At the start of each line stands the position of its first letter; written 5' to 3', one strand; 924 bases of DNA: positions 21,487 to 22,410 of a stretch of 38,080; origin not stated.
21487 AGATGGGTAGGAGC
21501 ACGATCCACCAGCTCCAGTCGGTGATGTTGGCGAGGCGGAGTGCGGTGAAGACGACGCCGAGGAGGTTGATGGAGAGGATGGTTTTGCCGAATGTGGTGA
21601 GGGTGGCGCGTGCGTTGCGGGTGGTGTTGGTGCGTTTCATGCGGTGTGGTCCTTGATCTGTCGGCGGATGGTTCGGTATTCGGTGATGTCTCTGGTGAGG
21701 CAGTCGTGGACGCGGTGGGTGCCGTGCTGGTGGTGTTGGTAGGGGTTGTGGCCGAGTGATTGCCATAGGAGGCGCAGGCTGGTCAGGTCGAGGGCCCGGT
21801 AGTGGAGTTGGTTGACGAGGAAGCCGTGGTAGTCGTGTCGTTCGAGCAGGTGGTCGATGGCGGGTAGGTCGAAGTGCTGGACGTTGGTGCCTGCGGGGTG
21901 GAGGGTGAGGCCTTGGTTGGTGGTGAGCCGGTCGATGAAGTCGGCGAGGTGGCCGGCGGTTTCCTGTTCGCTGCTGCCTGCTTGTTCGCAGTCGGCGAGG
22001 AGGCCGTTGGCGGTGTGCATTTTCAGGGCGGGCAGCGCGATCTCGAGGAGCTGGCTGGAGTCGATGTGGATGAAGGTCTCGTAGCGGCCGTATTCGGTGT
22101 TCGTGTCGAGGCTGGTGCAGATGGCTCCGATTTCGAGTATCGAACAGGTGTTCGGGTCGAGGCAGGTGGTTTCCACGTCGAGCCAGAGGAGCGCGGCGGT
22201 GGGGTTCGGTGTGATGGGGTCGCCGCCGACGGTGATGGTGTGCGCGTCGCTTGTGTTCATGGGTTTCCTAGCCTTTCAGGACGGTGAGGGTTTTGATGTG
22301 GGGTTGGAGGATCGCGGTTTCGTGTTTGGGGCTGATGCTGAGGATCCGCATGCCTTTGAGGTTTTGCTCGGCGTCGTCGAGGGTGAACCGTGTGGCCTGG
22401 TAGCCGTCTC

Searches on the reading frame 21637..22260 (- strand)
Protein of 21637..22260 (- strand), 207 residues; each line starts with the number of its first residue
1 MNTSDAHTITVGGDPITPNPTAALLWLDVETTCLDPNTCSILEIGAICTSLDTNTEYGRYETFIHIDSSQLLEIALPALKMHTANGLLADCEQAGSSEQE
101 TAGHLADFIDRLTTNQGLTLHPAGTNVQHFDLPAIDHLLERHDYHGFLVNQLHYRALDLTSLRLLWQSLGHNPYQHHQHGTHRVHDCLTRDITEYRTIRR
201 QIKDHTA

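Call 21: search_protein_families(library=pfam, proteins=[window:21637-22260:-], max_evalue=0.01)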
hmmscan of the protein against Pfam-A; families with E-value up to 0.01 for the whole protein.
window:21637-22260:- (207 aa): 2 families
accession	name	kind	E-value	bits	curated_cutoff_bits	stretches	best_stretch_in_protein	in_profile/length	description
PF00929.31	RNase_T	-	2.7e-06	28.5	24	1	25-112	1-84/164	Exonuclease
PF16473.11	Rv2179c-like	-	0.0022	18.2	27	1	26-180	4-156/177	3'-5' exoribonuclease Rv2179c-like domain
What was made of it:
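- Checked: Second exonuclease at 21637-22260: a weak RNase_T hit, E=2.7e-6 (call 21).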
